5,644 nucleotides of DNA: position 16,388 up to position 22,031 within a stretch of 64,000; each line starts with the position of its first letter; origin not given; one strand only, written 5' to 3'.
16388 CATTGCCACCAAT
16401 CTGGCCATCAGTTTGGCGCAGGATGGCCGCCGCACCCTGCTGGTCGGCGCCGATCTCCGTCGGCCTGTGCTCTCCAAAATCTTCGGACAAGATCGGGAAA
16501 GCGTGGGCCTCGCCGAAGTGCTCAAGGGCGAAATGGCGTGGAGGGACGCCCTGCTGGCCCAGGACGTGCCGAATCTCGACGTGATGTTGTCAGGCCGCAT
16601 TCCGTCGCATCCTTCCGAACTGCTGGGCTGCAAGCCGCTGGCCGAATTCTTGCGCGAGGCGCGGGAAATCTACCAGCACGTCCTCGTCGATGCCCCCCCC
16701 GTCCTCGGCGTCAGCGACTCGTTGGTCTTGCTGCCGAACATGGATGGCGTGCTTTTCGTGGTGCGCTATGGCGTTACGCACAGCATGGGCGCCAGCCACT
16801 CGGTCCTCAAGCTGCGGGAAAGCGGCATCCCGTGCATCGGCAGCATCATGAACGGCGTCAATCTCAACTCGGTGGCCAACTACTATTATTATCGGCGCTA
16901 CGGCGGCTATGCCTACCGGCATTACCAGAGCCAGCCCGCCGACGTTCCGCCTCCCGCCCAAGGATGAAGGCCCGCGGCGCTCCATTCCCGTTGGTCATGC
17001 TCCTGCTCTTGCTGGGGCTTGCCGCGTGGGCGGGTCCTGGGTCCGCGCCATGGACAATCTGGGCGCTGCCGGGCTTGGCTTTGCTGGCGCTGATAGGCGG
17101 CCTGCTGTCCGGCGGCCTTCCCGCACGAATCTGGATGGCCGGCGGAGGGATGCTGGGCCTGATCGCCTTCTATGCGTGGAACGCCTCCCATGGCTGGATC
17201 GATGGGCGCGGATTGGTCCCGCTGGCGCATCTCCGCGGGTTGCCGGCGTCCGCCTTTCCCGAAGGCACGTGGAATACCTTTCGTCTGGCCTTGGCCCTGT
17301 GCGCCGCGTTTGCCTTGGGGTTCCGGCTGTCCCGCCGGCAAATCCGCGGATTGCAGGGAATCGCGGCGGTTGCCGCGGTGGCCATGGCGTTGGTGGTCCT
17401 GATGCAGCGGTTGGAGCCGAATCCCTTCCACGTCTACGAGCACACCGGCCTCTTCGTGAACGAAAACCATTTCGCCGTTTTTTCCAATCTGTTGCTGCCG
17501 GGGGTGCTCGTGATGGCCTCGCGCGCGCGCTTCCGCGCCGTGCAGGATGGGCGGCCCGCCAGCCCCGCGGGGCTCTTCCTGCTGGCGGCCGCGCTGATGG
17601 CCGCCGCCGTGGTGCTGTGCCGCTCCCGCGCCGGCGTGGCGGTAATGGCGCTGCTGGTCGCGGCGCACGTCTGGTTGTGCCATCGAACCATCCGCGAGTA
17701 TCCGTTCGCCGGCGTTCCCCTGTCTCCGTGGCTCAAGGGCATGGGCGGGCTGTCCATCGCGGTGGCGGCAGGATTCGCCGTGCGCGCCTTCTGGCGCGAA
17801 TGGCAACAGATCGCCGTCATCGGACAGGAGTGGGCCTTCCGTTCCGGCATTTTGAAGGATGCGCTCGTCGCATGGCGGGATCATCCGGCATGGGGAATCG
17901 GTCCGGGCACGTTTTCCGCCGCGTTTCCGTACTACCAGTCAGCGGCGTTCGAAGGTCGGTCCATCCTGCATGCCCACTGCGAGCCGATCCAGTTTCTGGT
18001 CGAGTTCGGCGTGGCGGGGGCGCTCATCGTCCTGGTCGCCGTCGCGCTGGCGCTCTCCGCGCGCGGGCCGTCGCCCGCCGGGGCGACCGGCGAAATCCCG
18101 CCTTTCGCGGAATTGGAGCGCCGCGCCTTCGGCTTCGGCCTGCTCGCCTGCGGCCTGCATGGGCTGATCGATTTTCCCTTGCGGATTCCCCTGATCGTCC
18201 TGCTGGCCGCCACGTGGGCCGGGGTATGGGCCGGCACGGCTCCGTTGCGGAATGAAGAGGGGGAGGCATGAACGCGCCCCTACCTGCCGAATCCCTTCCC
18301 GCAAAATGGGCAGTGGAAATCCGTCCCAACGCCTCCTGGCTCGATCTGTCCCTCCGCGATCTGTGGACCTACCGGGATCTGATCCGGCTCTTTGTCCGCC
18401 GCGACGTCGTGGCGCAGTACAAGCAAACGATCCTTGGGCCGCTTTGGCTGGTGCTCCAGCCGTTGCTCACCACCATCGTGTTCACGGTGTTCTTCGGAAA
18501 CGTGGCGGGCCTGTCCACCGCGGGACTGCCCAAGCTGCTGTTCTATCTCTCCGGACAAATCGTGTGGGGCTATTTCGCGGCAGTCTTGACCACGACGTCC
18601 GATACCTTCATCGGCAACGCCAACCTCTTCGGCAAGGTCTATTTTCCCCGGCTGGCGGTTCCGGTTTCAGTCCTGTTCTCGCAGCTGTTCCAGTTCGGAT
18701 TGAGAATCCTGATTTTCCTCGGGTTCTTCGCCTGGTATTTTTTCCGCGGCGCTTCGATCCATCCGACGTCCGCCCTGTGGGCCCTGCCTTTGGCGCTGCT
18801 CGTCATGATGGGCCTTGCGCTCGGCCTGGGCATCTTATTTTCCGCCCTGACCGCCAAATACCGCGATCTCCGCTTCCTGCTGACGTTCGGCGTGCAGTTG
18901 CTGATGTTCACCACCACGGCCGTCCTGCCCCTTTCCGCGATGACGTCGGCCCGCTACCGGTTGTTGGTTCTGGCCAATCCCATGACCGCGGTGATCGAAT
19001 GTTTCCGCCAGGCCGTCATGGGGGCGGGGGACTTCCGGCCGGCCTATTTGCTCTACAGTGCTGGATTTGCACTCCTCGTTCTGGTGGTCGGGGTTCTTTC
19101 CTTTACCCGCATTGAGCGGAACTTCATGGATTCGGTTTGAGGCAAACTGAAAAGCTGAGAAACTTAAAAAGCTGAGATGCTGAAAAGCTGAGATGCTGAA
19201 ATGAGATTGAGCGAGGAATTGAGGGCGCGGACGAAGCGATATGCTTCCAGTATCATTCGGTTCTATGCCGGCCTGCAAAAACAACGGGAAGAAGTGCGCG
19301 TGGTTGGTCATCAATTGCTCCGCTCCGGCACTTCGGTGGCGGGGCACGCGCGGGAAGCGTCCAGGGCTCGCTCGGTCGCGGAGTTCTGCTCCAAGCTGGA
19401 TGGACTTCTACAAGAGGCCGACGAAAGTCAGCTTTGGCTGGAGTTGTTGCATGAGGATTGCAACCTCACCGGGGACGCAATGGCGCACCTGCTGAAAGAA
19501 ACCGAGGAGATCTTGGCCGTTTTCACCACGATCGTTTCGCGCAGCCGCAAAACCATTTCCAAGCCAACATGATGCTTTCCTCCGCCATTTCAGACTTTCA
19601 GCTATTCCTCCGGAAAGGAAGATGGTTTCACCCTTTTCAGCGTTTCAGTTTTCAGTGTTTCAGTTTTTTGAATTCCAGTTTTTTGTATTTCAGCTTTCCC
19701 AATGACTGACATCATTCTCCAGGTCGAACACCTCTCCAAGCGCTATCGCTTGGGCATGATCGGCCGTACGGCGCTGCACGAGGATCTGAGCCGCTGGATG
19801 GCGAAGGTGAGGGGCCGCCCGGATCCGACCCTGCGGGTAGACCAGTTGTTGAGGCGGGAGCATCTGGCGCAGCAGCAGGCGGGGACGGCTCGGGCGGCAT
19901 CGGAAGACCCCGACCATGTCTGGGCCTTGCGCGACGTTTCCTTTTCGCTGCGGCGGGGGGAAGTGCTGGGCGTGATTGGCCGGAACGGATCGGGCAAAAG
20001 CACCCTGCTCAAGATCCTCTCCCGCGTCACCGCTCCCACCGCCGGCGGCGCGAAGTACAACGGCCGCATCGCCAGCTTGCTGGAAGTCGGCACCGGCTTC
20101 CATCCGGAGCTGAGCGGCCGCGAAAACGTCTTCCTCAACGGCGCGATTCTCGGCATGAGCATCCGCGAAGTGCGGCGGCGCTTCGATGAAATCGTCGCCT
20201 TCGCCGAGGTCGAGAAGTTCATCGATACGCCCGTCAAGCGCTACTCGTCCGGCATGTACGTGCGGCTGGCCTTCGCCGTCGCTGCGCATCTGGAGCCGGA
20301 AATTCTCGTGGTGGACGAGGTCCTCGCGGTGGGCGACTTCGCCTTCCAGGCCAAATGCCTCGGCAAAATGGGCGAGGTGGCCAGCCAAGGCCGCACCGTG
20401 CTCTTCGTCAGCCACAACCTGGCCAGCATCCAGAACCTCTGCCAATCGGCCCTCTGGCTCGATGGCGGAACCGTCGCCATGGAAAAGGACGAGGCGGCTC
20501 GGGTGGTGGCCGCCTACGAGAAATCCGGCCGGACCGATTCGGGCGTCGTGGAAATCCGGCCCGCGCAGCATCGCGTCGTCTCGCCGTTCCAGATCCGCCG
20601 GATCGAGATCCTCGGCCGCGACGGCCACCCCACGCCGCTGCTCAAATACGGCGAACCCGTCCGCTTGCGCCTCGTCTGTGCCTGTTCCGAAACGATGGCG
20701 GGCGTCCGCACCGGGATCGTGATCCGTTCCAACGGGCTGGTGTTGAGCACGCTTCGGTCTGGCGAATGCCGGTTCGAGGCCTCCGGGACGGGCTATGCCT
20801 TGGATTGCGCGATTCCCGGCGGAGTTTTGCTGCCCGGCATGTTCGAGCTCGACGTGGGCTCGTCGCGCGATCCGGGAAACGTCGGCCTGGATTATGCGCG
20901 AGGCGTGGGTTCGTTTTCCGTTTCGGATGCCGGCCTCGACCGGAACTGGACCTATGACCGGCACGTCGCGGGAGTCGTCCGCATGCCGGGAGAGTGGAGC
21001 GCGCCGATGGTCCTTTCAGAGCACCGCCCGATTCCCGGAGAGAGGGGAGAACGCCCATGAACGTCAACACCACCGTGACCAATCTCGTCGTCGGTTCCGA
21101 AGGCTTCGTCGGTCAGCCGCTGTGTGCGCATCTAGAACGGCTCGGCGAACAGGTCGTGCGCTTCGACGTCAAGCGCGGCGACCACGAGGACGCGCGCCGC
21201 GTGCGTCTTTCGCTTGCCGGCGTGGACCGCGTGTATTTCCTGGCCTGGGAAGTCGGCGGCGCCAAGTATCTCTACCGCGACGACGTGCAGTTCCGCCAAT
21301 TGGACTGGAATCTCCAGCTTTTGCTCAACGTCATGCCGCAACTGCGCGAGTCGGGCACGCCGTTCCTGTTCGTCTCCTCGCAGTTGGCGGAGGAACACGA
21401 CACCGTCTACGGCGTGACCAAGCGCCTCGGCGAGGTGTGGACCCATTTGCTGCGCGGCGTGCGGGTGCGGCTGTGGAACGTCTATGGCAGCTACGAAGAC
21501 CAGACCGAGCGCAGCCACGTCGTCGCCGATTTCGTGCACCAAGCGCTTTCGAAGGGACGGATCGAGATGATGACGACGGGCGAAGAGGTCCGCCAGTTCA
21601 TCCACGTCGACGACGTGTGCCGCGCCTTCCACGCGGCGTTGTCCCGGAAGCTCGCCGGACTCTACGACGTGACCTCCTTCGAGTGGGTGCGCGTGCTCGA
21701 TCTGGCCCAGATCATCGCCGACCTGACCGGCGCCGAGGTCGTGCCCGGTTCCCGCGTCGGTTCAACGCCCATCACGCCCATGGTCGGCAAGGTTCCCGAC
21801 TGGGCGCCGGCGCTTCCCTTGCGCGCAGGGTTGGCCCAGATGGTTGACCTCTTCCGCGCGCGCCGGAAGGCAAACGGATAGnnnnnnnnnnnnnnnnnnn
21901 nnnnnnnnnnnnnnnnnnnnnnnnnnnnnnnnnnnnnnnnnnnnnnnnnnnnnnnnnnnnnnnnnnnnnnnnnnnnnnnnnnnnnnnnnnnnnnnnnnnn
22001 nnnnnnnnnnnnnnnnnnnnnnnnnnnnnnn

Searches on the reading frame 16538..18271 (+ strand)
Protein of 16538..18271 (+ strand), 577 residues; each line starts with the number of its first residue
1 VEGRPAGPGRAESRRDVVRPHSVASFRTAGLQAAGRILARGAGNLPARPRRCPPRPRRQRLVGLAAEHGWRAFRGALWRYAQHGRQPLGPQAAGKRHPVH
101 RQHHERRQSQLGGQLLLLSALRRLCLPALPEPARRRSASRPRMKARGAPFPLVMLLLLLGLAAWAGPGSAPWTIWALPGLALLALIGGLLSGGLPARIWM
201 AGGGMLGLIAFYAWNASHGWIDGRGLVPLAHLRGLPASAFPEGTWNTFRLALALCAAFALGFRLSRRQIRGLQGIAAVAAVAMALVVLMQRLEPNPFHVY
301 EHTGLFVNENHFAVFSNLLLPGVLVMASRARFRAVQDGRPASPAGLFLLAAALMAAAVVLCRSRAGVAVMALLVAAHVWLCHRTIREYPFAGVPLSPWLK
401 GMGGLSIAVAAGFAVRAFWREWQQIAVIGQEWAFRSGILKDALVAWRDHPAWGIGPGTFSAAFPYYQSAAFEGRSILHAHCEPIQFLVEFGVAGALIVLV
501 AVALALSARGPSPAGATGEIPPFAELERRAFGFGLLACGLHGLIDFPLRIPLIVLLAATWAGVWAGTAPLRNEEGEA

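Call 19: search_protein_families(library=pfam, proteins=[window:16538-18271:+], max_evalue=0.001)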
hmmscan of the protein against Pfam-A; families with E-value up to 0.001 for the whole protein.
window:16538-18271:+ (577 aa): 1 family
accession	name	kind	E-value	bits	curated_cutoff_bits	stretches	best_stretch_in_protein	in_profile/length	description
PF04932.20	Wzy_C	-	7e-13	49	31.7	1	349-498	1-148/149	O-Antigen ligase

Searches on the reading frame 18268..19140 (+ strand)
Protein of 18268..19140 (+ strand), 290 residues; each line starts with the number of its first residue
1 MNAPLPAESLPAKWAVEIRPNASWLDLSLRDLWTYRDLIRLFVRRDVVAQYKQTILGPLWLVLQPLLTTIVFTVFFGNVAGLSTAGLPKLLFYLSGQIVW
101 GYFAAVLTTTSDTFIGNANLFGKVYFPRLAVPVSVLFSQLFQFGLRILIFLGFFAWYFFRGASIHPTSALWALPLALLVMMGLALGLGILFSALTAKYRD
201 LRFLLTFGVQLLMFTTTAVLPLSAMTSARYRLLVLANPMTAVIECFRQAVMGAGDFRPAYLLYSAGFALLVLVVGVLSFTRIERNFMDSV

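Call 19: search_protein_families(library=pfam, proteins=[window:18268-19140:+], max_evalue=0.001)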
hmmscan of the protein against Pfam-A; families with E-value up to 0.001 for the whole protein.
window:18268-19140:+ (290 aa): 1 family
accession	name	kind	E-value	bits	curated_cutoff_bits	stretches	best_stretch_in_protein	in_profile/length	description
PF01061.29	ABC2_membrane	-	5.6e-14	52.6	26.9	1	39-249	3-209/211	ABC-2 type transporter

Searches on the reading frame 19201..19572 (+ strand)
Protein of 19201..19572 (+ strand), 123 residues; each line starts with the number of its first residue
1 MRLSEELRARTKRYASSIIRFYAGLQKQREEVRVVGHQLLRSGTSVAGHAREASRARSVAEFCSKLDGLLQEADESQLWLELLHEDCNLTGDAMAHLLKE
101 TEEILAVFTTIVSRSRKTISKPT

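Call 31: search_protein_families(library=pfam, proteins=[window:19201-19572:+], max_evalue=0.001)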
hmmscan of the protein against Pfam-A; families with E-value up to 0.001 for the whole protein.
window:19201-19572:+ (123 aa): 1 family
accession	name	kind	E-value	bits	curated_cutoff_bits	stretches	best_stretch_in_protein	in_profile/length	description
PF05635.17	23S_rRNA_IVP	-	9.5e-11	42.3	33.8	1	11-107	9-103/106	23S rRNA-intervening sequence protein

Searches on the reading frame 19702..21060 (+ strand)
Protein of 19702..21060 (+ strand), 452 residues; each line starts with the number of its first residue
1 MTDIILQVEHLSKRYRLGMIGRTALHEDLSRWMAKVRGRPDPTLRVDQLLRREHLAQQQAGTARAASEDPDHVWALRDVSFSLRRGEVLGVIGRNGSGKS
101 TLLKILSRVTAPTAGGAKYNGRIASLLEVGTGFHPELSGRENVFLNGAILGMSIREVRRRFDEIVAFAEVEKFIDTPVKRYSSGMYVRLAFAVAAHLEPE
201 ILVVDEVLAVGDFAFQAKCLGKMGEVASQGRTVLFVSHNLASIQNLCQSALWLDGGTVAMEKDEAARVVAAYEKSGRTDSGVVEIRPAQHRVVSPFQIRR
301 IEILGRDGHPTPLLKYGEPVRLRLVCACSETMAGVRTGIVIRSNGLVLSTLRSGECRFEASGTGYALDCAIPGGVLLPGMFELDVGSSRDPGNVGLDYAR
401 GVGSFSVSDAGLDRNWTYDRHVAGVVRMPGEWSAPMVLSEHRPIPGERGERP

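Call 30: search_protein_families(library=pfam, proteins=[window:19702-21060:+], max_evalue=0.001)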
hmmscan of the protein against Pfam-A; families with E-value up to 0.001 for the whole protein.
window:19702-21060:+ (452 aa): 4 families
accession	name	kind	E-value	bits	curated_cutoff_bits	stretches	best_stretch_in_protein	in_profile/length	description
PF00005.33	ABC_tran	-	1.2e-20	74.9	25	1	76-207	1-135/137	ABC transporter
PF14524.12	Wzt_C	-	1.9e-05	25.1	30.4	1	297-408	11-130/143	Wzt C-terminal domain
PF13304.12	AAA_21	-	3.9e-05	24.3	27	1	90-120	3-35/304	AAA domain, putative AbiEii toxin, Type IV TA system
PF13555.12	AAA_29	-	0.00033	20.8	27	1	83-120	19-55/61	P-loop containing region of AAA domain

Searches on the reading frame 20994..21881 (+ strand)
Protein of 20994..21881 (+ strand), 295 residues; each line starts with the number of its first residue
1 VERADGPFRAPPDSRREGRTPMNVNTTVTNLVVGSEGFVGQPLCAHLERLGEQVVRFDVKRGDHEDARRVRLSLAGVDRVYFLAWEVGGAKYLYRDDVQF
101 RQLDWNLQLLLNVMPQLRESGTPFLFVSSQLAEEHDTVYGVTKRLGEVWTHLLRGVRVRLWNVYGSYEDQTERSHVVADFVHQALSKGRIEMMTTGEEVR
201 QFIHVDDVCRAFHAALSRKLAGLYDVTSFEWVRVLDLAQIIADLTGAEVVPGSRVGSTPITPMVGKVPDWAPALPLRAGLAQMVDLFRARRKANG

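Call 30: search_protein_families(library=pfam, proteins=[window:20994-21881:+], max_evalue=0.001)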
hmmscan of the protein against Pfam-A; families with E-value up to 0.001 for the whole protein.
window:20994-21881:+ (295 aa): 3 families
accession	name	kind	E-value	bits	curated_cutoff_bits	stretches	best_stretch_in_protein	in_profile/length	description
PF01370.27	Epimerase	-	2.1e-21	76.9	20.9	1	31-218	2-227/240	NAD dependent epimerase/dehydratase family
PF16363.11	GDP_Man_Dehyd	-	1.2e-05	25.3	27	0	155-240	175-261/332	GDP-mannose 4,6 dehydratase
PF04321.23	RmlD_sub_bind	-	1.5e-05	24.7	27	0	137-249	123-235/287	RmlD substrate binding domain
